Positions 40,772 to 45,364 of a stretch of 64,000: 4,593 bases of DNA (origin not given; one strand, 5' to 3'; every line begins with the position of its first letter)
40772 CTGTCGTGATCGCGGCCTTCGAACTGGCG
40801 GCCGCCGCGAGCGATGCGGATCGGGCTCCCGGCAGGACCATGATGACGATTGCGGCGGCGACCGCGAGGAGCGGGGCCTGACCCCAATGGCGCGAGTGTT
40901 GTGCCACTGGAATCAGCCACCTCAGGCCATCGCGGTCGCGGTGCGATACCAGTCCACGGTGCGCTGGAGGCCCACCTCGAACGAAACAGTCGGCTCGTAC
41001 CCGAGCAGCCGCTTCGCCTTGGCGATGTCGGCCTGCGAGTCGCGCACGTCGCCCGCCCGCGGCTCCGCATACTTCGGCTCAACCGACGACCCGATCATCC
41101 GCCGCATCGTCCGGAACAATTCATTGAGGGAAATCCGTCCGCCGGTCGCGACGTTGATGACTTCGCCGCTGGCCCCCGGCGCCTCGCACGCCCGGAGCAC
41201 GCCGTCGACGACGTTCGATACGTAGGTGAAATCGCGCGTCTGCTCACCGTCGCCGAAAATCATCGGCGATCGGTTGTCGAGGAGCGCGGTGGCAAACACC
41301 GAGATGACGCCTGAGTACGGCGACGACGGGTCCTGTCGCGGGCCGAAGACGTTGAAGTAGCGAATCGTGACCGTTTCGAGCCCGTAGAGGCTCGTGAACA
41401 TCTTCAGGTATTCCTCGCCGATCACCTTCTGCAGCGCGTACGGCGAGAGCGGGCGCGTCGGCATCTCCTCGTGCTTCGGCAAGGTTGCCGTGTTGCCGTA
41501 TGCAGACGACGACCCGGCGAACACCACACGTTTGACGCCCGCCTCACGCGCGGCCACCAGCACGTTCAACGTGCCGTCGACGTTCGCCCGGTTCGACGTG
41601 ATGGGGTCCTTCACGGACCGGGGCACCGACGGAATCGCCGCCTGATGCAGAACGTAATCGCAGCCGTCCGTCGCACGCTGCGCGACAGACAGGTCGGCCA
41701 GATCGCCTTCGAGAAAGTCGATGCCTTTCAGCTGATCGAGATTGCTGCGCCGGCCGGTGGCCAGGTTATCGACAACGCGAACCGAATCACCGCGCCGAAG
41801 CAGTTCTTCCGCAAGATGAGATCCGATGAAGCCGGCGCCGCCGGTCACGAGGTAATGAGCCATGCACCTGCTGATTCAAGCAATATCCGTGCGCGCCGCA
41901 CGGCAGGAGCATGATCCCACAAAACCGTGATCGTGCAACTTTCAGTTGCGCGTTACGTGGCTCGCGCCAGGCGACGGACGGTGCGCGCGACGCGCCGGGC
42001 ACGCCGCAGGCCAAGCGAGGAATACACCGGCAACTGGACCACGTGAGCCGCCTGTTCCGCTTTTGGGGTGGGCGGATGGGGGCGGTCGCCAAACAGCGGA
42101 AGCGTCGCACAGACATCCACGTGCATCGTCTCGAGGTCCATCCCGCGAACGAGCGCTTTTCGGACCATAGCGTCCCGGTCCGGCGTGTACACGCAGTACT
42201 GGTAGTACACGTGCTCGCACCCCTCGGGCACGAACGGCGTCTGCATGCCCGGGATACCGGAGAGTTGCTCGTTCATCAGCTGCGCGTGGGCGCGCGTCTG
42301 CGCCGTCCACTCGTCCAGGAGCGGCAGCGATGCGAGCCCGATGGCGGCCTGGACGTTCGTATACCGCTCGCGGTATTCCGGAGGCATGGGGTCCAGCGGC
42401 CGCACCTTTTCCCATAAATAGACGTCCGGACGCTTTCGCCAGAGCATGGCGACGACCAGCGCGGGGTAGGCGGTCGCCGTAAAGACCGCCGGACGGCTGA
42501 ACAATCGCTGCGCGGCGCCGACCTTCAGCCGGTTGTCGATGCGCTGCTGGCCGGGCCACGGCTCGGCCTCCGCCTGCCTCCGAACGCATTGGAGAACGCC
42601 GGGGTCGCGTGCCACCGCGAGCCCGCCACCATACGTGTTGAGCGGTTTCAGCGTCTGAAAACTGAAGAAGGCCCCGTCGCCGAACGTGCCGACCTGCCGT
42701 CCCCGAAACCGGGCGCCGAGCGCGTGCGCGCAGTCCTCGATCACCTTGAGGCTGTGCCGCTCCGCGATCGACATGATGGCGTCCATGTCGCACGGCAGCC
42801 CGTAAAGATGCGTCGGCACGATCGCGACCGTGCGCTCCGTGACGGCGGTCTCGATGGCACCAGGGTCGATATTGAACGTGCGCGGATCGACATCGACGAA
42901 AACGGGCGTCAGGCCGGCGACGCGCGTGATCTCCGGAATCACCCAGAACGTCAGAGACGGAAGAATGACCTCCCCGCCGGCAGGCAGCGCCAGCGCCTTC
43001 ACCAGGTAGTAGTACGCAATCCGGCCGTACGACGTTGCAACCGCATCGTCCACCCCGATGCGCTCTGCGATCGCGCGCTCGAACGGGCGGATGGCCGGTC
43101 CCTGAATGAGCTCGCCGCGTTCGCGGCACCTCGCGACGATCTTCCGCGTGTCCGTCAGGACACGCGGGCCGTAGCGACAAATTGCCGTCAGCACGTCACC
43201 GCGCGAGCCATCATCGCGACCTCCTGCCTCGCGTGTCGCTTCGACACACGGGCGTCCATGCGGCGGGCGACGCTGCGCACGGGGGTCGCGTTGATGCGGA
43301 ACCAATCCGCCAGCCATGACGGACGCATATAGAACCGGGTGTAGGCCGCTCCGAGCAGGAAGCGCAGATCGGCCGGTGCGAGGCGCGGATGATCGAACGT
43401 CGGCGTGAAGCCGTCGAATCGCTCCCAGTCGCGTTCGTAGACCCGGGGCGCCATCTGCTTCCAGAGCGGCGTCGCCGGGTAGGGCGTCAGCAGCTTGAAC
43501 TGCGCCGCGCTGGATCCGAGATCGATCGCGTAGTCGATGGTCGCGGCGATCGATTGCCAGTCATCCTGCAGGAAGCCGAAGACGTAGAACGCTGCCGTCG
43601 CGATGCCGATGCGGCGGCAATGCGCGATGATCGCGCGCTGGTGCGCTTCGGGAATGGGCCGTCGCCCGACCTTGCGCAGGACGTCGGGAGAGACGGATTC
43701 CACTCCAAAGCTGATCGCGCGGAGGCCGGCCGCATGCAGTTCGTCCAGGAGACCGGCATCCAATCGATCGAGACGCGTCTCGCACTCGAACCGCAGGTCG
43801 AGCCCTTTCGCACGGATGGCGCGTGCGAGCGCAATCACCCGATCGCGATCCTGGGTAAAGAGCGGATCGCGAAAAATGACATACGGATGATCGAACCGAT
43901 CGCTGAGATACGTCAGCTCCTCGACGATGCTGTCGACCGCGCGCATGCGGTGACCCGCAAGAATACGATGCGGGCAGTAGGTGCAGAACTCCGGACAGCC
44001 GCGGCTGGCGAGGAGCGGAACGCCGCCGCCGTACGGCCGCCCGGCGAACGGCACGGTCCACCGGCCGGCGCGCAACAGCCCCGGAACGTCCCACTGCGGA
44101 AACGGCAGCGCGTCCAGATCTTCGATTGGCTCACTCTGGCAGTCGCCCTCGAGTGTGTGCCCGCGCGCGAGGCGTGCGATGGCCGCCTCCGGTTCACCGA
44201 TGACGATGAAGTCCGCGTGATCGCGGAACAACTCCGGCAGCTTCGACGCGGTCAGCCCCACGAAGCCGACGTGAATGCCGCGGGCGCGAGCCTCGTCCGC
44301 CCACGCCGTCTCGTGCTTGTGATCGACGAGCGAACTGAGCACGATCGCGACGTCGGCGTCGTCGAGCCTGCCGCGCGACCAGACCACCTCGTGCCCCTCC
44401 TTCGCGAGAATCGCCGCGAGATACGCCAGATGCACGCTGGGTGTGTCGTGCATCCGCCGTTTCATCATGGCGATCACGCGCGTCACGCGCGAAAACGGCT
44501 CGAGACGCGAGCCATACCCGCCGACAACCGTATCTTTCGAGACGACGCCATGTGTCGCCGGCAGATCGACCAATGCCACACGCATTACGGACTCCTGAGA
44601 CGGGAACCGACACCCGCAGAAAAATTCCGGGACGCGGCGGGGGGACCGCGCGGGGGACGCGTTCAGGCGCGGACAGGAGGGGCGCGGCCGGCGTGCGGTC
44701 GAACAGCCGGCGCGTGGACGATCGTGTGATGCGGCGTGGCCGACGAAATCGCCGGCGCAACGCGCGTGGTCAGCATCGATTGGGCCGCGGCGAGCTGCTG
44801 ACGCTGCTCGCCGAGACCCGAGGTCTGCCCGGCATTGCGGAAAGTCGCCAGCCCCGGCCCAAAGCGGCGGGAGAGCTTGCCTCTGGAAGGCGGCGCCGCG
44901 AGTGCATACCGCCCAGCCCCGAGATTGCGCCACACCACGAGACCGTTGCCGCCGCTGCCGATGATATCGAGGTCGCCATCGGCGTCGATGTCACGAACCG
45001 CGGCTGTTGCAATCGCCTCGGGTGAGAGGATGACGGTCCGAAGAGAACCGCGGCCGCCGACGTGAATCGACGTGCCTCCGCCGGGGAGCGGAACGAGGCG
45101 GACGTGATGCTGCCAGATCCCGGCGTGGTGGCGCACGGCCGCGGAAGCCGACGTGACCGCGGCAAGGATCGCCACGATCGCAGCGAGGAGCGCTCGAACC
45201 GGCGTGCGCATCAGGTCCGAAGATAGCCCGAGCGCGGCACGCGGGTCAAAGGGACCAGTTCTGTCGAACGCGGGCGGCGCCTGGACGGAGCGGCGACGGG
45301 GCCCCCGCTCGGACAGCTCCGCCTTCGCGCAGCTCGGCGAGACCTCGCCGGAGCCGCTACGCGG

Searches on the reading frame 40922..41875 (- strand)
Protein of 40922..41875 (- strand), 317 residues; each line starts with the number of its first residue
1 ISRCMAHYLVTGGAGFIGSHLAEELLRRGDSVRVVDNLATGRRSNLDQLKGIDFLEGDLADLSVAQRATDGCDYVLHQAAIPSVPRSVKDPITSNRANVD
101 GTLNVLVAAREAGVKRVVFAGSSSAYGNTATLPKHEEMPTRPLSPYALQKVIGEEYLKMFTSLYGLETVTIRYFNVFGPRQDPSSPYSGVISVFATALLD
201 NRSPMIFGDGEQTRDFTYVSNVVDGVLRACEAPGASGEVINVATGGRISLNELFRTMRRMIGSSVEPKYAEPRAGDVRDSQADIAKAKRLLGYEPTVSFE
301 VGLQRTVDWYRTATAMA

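Call 73: search_protein_families(library=pfam, max_evalue=0.00001, proteins=[window:40922-41875:-])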
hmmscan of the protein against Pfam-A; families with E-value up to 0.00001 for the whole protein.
window:40922-41875:- (317 aa): 8 families
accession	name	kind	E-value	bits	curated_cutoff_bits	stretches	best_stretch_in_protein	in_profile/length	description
PF01370.27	Epimerase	-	1.7e-63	214.7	20.9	1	9-243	2-240/240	NAD dependent epimerase/dehydratase family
PF16363.11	GDP_Man_Dehyd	-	1.4e-56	192.8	27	1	9-305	1-331/332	GDP-mannose 4,6 dehydratase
PF01073.25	3Beta_HSD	-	3.2e-27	95.7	22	1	9-226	1-225/280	3-beta hydroxysteroid dehydrogenase/isomerase family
PF02719.21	Polysacc_synt_2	-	4.1e-14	52.9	20.2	1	9-266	2-252/293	Polysaccharide biosynthesis protein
PF13460.12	NAD_binding_10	-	1.2e-12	48.6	27.2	1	12-158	1-132/184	NAD(P)H-binding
PF07993.18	NAD_binding_4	-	1.6e-10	41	20.1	0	64-191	81-216/258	Male sterility protein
PF05368.20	NmrA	-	1.4e-08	35.1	27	1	9-125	6-110/298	NmrA-like family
PF04321.23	RmlD_sub_bind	-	3e-08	33.5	27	1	9-179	4-154/287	RmlD substrate binding domain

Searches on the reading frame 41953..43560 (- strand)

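Call 73: search_protein_families(library=pfam, max_evalue=0.00001, proteins=[window:41953-43560:-])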
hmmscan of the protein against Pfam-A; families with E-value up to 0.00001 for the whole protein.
window:41953-43560:- (535 aa): 2 families
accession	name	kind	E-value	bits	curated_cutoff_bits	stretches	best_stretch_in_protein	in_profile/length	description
PF01041.23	DegT_DnrJ_EryC1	-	1.9e-73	248.2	19.8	2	140-324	9-193/360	DegT/DnrJ/EryC1/StrS aminotransferase family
PF00155.27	Aminotran_1_2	-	4.6e-06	26.5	19.7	1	150-284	37-193/361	Aminotransferase class I and II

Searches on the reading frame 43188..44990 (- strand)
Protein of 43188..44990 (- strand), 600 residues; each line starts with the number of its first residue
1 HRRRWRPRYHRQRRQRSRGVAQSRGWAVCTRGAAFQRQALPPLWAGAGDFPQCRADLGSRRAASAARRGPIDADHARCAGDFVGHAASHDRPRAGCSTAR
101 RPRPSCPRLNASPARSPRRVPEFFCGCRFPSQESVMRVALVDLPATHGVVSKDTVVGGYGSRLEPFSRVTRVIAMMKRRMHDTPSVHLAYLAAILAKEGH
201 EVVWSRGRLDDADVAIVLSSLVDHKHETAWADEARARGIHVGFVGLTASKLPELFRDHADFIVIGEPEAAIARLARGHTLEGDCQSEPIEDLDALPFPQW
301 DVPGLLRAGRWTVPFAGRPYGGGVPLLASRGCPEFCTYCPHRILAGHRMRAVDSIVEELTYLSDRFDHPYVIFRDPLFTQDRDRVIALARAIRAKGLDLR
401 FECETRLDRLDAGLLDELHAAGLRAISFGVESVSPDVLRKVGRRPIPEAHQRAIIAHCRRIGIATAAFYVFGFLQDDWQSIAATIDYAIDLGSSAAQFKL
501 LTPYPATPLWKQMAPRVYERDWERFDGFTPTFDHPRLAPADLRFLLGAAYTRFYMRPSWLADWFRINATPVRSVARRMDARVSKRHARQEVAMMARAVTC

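Call 74: search_protein_families(library=pfam, max_evalue=0.00001, proteins=[window:43188-44990:-])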
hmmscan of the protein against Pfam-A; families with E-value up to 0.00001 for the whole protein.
window:43188-44990:- (600 aa): 1 family
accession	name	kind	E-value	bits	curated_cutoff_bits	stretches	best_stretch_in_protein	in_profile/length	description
PF04055.27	Radical_SAM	-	1e-15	58.7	29.5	1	329-484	4-162/166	Radical SAM superfamily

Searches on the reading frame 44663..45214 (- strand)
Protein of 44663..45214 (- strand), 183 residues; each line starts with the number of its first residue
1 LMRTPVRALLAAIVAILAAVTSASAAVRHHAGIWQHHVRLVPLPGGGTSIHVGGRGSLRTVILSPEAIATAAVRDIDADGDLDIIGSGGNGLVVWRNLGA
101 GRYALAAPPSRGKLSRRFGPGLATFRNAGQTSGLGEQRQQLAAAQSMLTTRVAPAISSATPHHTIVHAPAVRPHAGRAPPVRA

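Call 66: find_encoding_contigs(protein=window:44663-45214:-, flank=3000, max_places=8)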
Protein window:44663-45214:- (183 aa): no gene with exactly this product is on record in the collection.
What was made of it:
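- Tried and rejected: Insertion polymorphism at locus C. The neighbouring ORF is not on record (call 66).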

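Call 74: search_protein_families(library=pfam, max_evalue=0.00001, proteins=[window:44663-45214:-])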
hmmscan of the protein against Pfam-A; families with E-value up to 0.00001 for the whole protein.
window:44663-45214:- (183 aa): 0 families
